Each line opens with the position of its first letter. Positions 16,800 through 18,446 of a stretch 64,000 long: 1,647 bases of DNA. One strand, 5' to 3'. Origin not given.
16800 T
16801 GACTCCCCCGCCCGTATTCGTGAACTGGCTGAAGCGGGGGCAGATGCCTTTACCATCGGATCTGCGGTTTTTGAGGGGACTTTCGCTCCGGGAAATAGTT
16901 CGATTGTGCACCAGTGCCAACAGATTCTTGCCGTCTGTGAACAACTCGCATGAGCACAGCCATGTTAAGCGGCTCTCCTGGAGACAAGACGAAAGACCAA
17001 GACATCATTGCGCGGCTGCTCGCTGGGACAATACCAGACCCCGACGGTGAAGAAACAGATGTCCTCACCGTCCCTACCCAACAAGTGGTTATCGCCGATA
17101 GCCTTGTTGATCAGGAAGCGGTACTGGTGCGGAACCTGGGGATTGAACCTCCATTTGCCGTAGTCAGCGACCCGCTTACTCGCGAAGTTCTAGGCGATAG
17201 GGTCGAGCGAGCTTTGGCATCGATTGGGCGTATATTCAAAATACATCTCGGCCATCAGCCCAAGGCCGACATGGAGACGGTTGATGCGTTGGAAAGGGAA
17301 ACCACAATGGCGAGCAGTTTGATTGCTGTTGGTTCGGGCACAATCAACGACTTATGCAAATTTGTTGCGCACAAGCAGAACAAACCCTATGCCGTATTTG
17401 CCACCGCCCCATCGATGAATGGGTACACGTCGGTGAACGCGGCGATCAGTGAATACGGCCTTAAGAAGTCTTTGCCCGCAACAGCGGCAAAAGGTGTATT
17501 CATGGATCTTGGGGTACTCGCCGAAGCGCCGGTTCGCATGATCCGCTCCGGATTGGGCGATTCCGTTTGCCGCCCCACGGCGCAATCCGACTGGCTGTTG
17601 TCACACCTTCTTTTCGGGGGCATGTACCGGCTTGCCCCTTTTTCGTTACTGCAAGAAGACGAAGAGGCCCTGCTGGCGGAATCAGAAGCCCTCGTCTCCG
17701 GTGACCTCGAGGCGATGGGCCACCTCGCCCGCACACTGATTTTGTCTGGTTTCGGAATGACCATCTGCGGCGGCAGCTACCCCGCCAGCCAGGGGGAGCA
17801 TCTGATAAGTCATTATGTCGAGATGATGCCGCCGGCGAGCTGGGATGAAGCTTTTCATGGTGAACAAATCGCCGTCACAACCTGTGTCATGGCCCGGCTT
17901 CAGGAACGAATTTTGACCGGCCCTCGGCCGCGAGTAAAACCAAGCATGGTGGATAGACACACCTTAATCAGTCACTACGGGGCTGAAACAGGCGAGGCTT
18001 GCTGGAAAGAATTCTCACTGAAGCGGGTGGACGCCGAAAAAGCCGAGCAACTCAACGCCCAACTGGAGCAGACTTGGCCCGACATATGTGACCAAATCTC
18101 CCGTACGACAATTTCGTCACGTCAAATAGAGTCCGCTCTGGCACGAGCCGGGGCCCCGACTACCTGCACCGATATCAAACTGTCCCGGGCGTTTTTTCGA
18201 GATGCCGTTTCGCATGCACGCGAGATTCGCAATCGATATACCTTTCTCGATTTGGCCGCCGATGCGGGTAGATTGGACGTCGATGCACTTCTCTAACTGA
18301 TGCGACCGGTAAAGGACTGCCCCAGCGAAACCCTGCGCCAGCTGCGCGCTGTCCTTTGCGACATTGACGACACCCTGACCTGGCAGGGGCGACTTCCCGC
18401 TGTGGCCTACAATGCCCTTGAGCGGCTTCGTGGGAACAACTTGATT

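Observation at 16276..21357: Glycerol-phosphate-themed operon carrying an AraM-like sn-glycerol-1-phosphate dehydrogenase homologue next to a Ugp-like importer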

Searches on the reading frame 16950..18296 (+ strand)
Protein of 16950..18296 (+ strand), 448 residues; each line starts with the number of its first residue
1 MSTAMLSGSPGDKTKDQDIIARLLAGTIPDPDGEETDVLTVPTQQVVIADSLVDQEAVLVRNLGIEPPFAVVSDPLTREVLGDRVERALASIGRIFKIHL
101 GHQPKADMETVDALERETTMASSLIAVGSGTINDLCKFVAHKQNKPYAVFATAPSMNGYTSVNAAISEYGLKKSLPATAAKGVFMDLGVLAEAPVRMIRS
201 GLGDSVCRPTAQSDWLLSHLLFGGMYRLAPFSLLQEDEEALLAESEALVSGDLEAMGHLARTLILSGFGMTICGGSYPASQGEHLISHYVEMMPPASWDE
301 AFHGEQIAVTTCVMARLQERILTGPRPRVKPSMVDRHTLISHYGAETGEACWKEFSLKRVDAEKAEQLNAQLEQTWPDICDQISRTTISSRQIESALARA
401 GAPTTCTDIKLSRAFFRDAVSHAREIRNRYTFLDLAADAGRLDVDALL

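Call 3: search_protein_families(library=pfam, proteins=[window:16950-18296:+])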
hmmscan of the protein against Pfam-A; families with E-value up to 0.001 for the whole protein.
window:16950-18296:+ (448 aa): 2 families
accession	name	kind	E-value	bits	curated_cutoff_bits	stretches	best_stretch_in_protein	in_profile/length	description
PF13685.12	Fe-ADH_2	-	3e-31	108.9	28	1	48-194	2-149/149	Iron-containing alcohol dehydrogenase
PF00465.25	Fe-ADH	-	7.2e-05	22.9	31.3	1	50-145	8-105/168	Iron-containing alcohol dehydrogenase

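Call 4: search_protein_families(library=ncbifam, proteins=[window:16950-18296:+])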
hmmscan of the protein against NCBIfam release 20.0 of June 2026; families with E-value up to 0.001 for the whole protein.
window:16950-18296:+ (448 aa): 4 families
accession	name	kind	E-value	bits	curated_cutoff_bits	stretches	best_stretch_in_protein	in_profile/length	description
NF002022.0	PRK00843.1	equivalog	2e-53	181.6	413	2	38-319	7-283/350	NAD(P)-dependent glycerol-1-phosphate dehydrogenase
NF006941.0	PRK09423.1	subfamily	3.5e-11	42.5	336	1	39-317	5-285/367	glycerol dehydrogenase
NF047954.1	PrpdilGlycDhGldA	equivalog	2.6e-08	33.5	700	1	69-314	32-282/365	bifunctional L-1,2-propanediol dehydrogenase/glycerol dehydrogenase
NF053832.1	GlycoaldRedHalo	equivalog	0.00013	21.2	550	1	71-206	34-173/363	glycolaldehyde reductase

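Call 7: find_homologous_proteins(query=window:16950-18296:+)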
Query window:16950-18296:+ (448 aa): 4257 proteins with E <= 0.001 among 8000 candidates; the best 120 are listed.
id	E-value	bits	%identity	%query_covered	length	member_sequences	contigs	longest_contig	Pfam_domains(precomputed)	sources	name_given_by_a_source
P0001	3.1e-293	990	100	99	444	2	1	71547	PF13685.13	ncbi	-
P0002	5.3e-251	851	87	99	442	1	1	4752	PF13685.13,PF00465.26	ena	-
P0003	7.4e-243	824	85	97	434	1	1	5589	PF13685.13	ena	-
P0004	6.6e-238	808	81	100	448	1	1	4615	PF13685.13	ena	-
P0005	9.2e-234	794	78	100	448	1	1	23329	PF13685.13,PF00465.26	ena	-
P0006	2.1e-196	671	70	97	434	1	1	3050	PF13685.13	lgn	-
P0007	8.4e-195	666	70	96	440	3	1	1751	PF13685.13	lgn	-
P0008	1.6e-188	645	69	96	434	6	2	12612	PF13685.13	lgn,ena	-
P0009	1.3e-187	642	69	96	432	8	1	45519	PF13685.13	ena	-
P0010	1.3e-186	639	67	96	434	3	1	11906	PF13685.13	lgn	-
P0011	1.4e-186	639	68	96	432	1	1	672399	PF13685.13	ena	-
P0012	1.5e-186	639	69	96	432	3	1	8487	PF13685.13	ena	-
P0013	1.9e-184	632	65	96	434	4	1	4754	PF13685.13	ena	-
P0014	8.9e-181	620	68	96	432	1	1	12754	PF13685.13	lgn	-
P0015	7.6e-179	613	65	96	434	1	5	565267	PF13685.13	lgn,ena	-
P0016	1.1e-176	606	65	96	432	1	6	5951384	PF13685.13,PF00465.26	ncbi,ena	-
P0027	9.8e-170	583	63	96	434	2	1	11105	PF13685.13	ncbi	-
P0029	3.8e-169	581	63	96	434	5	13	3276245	PF13685.13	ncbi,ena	-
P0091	1.6e-152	526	59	95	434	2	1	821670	PF13685.13,PF00465.26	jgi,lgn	-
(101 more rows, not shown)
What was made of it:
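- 16950..18296 (+): 448-aa Fe-ADH_2 metal-dependent dehydrogenase. It is AraM-like (G1PDH branch) but belongs to a distinct ~430-aa proteobacterial subfamily with S-M-N157-G instead of S-x-D-G. The alternative start is at 16962 (call 7, P0001).
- Checked: NCBI's own call for the identical protein starts 4 codons later at 16962 (P0001, 444 aa, call 7).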

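Call 8: search_solved_structures(query=window:16950-18296:+, max_evalue=0.01, show_alignments=2)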
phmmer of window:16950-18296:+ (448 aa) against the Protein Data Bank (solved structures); distinct sequences matched with E-value up to 0.01: 15.
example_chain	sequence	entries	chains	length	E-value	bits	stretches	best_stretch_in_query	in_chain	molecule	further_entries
9h4x_A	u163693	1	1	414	5.4e-31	111.2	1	119-313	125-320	Glycerol-1-phosphate dehydrogenase [NAD(P)+]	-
3ce9_A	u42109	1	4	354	6.1e-20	74.8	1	120-319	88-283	Glycerol dehydrogenase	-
5fb3_A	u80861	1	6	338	8.9e-19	70.9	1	109-317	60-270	Glycerol-1-phosphate dehydrogenase [NAD(P)+]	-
4rfl_A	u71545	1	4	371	1.4e-18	70.3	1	118-330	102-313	Glycerol-1-phosphate dehydrogenase [NAD(P)+]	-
4rgq_A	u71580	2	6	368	1.5e-18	70.2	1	118-330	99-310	Glycerol-1-phosphate dehydrogenase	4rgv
4mca_A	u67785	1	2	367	3.9e-09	39.2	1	69-318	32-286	Glycerol dehydrogenase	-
5xn8_A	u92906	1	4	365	1.1e-07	34.3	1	67-318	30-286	Glycerol Dehydrogenase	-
6csj_A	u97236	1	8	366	2.1e-07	33.4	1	37-314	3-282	Glycerol dehydrogenase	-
5zxl_A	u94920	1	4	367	5.5e-07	32.1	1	71-315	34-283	Glycerol dehydrogenase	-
8goa_A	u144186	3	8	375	6.1e-07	31.9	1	71-315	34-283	Glycerol dehydrogenase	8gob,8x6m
1ta9_A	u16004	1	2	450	7.2e-07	31.7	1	80-217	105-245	glycerol dehydrogenase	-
13go_A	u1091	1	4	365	1.2e-06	31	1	56-318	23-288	Glycerol dehydrogenase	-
1kq3_A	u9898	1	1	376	2.1e-06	30.1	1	66-208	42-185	glycerol dehydrogenase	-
8k1g_A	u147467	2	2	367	2.8e-06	29.8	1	121-315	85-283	Glycerol dehydrogenase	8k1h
1jpu_A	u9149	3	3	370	2.8e-05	26.5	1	65-320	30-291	glycerol dehydrogenase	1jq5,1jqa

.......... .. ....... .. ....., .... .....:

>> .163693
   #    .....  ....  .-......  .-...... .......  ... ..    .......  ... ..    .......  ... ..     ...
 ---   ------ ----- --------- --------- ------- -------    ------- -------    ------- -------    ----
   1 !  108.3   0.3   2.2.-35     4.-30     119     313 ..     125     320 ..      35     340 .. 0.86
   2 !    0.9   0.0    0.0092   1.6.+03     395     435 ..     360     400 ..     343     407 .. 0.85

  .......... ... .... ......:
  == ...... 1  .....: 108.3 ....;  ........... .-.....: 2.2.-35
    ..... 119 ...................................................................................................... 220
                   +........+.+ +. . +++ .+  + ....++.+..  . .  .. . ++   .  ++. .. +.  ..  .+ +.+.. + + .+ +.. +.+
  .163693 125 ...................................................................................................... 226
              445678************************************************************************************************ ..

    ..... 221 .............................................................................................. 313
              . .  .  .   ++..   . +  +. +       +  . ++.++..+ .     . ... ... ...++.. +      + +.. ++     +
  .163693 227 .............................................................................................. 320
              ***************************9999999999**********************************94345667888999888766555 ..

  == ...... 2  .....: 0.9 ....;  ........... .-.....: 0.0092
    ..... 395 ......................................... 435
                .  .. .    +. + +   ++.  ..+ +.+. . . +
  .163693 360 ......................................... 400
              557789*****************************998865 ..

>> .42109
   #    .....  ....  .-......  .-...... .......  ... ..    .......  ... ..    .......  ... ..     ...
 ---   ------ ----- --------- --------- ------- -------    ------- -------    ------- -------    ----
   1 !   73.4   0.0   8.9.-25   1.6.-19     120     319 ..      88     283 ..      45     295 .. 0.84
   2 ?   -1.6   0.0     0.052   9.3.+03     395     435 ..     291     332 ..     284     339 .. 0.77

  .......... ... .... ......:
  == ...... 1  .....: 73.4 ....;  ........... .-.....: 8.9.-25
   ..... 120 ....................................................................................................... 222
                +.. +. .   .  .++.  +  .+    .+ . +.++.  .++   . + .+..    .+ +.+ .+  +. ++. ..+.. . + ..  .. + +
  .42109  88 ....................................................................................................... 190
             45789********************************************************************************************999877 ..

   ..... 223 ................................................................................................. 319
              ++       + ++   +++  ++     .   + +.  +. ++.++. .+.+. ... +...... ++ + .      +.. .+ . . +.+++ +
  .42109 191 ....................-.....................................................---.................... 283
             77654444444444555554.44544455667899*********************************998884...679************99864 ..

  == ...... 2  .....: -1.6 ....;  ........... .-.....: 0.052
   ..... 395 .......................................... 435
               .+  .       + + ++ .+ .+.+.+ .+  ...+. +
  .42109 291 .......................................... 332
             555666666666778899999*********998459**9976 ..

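Call 10: find_encoding_contigs(protein=P0001, flank=10000, max_places=3)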
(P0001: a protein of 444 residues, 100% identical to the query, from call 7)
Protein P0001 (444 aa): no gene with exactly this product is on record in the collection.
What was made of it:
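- Tried and rejected: The exact look-up of the window's own protein (P0001) found no record (call 10).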

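Call 11: find_encoding_contigs(protein=P0016, flank=10000, max_places=3)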
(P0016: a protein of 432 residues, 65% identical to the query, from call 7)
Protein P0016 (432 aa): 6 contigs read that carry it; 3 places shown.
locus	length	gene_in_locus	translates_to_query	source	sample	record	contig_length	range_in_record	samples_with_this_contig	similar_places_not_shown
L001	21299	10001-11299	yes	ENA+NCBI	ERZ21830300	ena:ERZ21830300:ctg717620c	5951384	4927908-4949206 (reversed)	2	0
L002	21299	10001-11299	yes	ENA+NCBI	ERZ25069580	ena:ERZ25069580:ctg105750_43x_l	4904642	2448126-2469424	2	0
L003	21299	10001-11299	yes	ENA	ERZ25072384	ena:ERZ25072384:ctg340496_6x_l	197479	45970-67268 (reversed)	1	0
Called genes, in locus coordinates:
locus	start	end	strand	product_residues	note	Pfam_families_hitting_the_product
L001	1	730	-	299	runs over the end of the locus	PF00528:BPD_transp_1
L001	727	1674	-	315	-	PF19300:BPD_transp_1_N (weak), PF00528:BPD_transp_1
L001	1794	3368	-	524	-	PF00496:SBP_bac_5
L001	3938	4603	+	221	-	-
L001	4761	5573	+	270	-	PF00702:Hydrolase, PF13344:Hydrolase_6, PF13419:HAD_2 (faint), PF13242:Hydrolase_like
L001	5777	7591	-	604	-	PF01208:URO-D, PF02607:B12-binding_2, PF02310:B12-binding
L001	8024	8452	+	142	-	-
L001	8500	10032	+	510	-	PF01266:DAO, PF16901:DAO_C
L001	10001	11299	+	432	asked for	PF00465:Fe-ADH (weak), PF13685:Fe-ADH_2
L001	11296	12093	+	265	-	PF08282:Hydrolase_3 (faint)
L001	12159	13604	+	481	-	PF00370:FGGY_N, PF02782:FGGY_C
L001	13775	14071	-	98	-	-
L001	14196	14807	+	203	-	-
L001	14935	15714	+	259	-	PF00392:GntR (faint), PF01047:MarR (weak), PF08220:HTH_DeoR, PF08279:HTH_11, PF12802:MarR_2 (weak), PF13412:HTH_24 (weak), PF25213:HVO_A0261_N, PF00455:DeoRC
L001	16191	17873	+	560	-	PF00665:rve (faint), PF22483:Mu-transpos_C_2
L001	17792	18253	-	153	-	-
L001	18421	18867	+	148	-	-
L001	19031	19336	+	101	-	-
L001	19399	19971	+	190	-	-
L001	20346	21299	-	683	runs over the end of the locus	PF00111:Fer2 (weak), PF17650:RACo_linker, PF17651:Raco_middle, PF14574:RACo_C_ter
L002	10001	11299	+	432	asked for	PF00465:Fe-ADH (weak), PF13685:Fe-ADH_2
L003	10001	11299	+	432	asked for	PF00465:Fe-ADH (weak), PF13685:Fe-ADH_2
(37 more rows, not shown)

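Call 12: find_encoding_contigs(protein=P0029, flank=10000, max_places=3)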
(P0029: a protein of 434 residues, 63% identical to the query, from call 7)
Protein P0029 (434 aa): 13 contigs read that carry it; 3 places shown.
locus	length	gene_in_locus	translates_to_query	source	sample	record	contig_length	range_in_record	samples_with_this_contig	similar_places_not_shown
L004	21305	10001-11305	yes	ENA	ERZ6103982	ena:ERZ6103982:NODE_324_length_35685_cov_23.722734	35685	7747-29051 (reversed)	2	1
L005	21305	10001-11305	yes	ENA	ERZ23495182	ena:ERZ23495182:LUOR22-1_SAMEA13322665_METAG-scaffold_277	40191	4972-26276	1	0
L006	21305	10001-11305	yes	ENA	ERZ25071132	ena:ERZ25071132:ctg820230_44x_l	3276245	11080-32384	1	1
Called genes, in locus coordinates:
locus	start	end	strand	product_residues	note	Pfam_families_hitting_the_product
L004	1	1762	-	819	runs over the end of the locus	PF01266:DAO, PF16350:FAO_M, PF01571:GCV_T, PF08669:GCV_T_C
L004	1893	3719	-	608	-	PF00005:ABC_tran, PF02463:SMC_N (faint), PF13555:AAA_29 (faint), PF13304:AAA_21 (weak), PF00005:ABC_tran, PF08352:oligo_HPY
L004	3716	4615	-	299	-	PF00528:BPD_transp_1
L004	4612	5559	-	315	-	PF19300:BPD_transp_1_N, PF00528:BPD_transp_1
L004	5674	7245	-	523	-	PF00496:SBP_bac_5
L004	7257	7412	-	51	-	-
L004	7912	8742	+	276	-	PF00702:Hydrolase, PF13344:Hydrolase_6, PF13419:HAD_2 (faint), PF13242:Hydrolase_like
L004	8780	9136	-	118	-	PF02310:B12-binding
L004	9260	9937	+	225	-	-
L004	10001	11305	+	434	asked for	PF13685:Fe-ADH_2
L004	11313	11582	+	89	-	-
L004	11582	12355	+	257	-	PF08220:HTH_DeoR, PF08279:HTH_11 (weak), PF00455:DeoRC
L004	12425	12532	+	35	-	-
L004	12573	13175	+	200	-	PF00300:His_Phos_1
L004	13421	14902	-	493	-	PF00392:GntR, PF00155:Aminotran_1_2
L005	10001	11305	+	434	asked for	PF13685:Fe-ADH_2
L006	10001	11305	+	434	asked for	PF13685:Fe-ADH_2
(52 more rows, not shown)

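Call 19: find_related_loci(query=window:16950-18296:+, collection=genome_contigs, flank=10000)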
Query window:16950-18296:+ (448 aa) in genome_contigs; peptide patterns used: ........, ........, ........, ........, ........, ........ (x = any residue, [..] = any of these).
18 stretches matched a pattern; 1 encode a relative of the query (tblastn E <= 1e-3); 1 distinct loci.
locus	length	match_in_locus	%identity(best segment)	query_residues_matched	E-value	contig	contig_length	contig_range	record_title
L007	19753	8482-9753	61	17-442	5e-165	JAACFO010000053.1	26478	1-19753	MAG: Gammaproteobacteria bacterium isolate bin.98 scaffold_679, whole genome shotgun sequence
